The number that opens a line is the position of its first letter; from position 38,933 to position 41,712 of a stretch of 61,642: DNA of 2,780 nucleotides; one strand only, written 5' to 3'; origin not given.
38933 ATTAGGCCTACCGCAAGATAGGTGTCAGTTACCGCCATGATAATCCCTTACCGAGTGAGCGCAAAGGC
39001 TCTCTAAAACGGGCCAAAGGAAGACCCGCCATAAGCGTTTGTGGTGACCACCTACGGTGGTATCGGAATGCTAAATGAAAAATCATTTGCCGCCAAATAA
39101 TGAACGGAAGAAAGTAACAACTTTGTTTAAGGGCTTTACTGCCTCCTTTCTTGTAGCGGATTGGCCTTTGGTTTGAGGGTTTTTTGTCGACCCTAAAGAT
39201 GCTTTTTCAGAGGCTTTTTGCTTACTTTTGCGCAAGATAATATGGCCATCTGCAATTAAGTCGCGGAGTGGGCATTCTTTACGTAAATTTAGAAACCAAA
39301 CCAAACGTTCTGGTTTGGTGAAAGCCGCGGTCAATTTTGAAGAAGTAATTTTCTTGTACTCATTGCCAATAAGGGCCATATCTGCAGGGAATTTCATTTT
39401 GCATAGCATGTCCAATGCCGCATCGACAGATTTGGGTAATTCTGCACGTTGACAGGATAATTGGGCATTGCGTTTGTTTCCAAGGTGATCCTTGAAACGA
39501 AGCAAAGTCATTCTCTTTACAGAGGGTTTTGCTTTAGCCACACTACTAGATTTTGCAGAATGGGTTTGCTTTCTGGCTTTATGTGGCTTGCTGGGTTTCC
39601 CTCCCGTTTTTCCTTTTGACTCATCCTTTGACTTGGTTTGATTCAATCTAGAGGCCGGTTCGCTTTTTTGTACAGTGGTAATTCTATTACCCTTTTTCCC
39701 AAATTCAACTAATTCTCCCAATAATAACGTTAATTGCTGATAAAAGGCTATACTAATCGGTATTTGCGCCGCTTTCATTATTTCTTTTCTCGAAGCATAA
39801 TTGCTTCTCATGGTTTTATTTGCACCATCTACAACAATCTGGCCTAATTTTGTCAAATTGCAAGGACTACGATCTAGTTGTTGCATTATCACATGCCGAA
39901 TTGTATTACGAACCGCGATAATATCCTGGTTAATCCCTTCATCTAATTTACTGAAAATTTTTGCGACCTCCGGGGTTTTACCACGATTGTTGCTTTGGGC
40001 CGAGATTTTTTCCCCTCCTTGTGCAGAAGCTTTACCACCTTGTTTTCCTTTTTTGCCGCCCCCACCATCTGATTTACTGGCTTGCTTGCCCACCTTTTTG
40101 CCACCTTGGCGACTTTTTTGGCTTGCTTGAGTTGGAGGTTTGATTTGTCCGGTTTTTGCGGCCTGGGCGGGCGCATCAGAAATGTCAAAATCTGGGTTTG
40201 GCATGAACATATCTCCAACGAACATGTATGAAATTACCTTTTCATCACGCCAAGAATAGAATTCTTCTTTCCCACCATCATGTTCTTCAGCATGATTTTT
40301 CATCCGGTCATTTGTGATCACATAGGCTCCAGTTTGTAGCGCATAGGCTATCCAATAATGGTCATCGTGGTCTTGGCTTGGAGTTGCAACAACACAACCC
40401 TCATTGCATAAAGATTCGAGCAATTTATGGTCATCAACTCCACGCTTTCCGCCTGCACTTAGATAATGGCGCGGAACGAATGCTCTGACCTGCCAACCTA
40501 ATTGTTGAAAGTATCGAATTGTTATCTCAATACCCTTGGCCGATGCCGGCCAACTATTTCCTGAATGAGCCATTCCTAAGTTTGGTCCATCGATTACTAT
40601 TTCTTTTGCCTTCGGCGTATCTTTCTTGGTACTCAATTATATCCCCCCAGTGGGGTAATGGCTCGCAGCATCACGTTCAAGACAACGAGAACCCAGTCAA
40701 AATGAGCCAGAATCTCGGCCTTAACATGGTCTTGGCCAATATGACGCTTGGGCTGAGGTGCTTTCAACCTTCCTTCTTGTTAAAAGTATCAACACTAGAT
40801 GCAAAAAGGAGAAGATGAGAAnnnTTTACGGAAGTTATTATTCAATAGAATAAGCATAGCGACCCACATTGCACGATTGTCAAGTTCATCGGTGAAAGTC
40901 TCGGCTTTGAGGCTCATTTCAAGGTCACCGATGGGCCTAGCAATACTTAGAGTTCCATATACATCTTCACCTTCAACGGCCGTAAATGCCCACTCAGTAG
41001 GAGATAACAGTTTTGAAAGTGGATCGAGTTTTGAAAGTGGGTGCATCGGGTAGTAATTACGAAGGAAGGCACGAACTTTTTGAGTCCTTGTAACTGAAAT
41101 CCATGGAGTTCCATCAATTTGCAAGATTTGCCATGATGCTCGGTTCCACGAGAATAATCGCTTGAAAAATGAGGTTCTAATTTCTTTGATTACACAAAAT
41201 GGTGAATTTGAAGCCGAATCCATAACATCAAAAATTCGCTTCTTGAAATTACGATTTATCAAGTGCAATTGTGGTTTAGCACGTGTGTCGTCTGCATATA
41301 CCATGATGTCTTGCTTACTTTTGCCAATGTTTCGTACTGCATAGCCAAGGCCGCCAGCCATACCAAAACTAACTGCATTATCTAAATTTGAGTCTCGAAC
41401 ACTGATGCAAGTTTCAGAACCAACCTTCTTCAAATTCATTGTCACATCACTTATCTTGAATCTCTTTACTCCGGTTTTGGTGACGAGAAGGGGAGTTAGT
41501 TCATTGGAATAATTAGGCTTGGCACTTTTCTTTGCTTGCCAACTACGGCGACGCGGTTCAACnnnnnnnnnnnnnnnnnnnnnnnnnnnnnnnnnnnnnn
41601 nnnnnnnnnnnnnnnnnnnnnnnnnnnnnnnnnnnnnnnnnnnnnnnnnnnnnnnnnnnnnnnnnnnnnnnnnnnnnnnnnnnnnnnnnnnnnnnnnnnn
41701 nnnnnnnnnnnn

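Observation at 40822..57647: Five-gene, 16.8-kb operon encoding about 5,600 aa of cell-surface machinery (best candidate for a novel system in this window)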

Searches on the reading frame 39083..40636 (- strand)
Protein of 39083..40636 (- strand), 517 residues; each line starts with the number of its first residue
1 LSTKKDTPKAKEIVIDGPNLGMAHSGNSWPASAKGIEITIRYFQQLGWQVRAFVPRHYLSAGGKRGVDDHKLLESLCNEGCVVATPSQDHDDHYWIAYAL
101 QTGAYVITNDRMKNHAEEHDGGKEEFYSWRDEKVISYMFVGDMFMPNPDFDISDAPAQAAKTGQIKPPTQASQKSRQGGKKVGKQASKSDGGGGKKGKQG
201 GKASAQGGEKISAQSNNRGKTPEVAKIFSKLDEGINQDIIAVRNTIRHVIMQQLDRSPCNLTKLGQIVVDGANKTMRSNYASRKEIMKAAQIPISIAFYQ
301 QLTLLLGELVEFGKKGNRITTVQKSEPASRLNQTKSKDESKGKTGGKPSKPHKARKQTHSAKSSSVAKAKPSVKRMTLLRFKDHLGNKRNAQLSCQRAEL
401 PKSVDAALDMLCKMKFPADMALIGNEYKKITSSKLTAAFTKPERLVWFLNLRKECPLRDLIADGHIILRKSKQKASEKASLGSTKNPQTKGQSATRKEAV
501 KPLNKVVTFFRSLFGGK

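Call 7: search_protein_families(library=pfam, proteins=[window:39083-40636:-], max_evalue=0.001)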
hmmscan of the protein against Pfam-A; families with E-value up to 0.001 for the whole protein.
window:39083-40636:- (517 aa): 2 families
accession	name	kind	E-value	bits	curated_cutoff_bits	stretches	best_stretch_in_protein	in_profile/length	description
PF11977.14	RNase_Zc3h12a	-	8e-25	87.8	23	1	11-150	3-143/154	Zc3h12a-like Ribonuclease NYN domain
PF16953.11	PRORP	-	3.3e-08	33.9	39.1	1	12-134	64-188/242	Protein-only RNase P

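Call 97: search_protein_families(library=padloc, proteins=[window:39083-40636:-], max_evalue=0.001)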
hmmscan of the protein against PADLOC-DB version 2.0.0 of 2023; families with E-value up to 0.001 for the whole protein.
window:39083-40636:- (517 aa): 0 families

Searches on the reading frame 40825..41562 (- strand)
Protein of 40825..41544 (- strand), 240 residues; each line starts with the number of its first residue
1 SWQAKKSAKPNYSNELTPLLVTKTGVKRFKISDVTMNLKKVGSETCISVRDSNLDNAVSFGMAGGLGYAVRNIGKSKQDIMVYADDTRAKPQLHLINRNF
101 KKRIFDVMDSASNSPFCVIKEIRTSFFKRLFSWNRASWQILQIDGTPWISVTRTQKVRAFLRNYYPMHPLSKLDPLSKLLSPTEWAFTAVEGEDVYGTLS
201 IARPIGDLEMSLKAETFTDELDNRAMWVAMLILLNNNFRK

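Call 29: search_protein_families(library=pfam, proteins=[window:40825-41544:-], max_evalue=10)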
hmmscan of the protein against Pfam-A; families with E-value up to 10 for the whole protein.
seq(240 aa): 1 family
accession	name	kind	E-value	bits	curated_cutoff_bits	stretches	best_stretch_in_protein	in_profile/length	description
PF08683.16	CAMSAP_CKK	-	0.14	12.6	27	1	96-153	29-86/119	Microtubule-binding calmodulin-regulated spectrin-associated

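Call 52: predict_structure(alignment_id=A3)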
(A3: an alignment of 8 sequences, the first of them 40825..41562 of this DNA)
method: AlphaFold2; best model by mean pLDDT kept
length: 246 residues; sequences in the alignment: 8
mean_pLDDT: 65.2   pTM: 0.62
mean pLDDT of the five models: 65.2, 60.3, 59.3, 56.3, 56.0
residues with pLDDT >= 90: 3; 70-90: 109; 50-70: 86; < 50: 48
segments of 3 or more residues with pLDDT < 50: 4-38, 62-71
pLDDT, mean of each block of 10 residues (from residue 1): 43 35 31 42 66 64 45 71 78 74 82 84 86 67 84 85 60 55 64 78 71 59 65 79 63
secondary structure, 60 per line:
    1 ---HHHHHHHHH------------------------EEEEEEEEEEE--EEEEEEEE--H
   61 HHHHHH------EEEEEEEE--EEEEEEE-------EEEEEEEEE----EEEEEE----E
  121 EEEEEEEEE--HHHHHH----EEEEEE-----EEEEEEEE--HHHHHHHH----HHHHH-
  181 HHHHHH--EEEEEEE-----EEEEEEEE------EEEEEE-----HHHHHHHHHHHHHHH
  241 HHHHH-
elements in order: H4-12 E37-47 E50-57 H60-66 E73-80 E83-89 E97-105 E110-115 E120-129 H132-137 E142-147 E153-160 H163-170 H175-179 H181-186 E189-195 E201-208 E215-220 H226-245

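Call 54: fold_search(model_id=the predicted structure, library=pdb)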
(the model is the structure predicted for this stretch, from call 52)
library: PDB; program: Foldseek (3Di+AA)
matches with E <= 10: 735; with E <= 0.001: 0
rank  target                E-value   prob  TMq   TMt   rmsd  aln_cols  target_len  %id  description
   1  3tzg_A                7.3e-03  0.84  0.27  0.28  14.9       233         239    8  Crystal structure of a porin-like protein (BVU_2266) from Bacteroides vulgatus ATCC 8482 at 2.80 A resolution (released 2011-11-16)
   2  3tzg_B                7.3e-03  0.77  0.26  0.27  15.7       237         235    8  Crystal structure of a porin-like protein (BVU_2266) from Bacteroides vulgatus ATCC 8482 at 2.80 A resolution (released 2011-11-16)
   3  1zxu                  2.0e-02  1.00  0.39  0.55   6.1       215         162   10  X-ray structure of protein from arabidopsis thaliana AT5G01750 (released 2005-06-21)
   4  8t7z_A                3.7e-02  0.30  0.19  0.08  16.0       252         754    7  Crystal structure of alpha-glucosidase (yicI) from Klebsiella aerogenes (released 2023-07-05)
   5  8t7z_D                4.9e-02  0.28  0.20  0.08  15.7       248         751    7  Crystal structure of alpha-glucosidase (yicI) from Klebsiella aerogenes (released 2023-07-05)
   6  8t7z_B                5.7e-02  0.23  0.19  0.08  15.8       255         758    9  Crystal structure of alpha-glucosidase (yicI) from Klebsiella aerogenes (released 2023-07-05)
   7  9w1k_A                6.1e-02  0.10  0.12  0.09  19.1       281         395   10  Crystal structure of Aedes aegypti Dopachrome Conversion Enzyme. (released 2025-09-03)
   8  8q9y_B                7.1e-02  0.21  0.20  0.13  17.1       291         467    8  The structure of thiocyanate dehydrogenase from Pelomicrobium methylotrophicum in complex with inhibitor thiourea at 1 (released 2023-09-13)
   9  3buu_B                7.9e-02  0.16  0.19  0.20  15.4       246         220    5  Crystal structure of LolA superfamily protein NE2245 from Nitrosomonas europaea (released 2008-01-22)
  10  5efv_A                8.9e-02  0.35  0.26  0.13  13.5       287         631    9  The host-recognition device of Staphylococcus aureus phage Phi11 (released 2016-05-25)
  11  8q9x_B                9.9e-02  0.21  0.20  0.13  16.9       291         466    8  The structure of thiocyanate dehydrogenase from Pelomicrobium methylotrophicum with molecular oxygen at 1.05 A resolut (released 2023-09-13)
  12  8z75_A                1.0e-01  0.16  0.20  0.13  13.9       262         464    8  The structure of non-activated thiocyanate dehydrogenase from Pelomicrobium methylotrophicum (pmTcDH) (released 2024-05-08)
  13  8q9x_A                1.2e-01  0.18  0.20  0.13  17.0       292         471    8  The structure of thiocyanate dehydrogenase from Pelomicrobium methylotrophicum with molecular oxygen at 1.05 A resolut (released 2023-09-13)
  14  8t7z_F                1.2e-01  0.16  0.19  0.08  16.1       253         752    8  Crystal structure of alpha-glucosidase (yicI) from Klebsiella aerogenes (released 2023-07-05)
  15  8okv_B                1.3e-01  0.30  0.24  0.19   9.7       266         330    7  lipoprotein BT2095 from Bacteroides thetaiotamicron bound to cyanocobalamin CnCbl (released 2023-09-20)
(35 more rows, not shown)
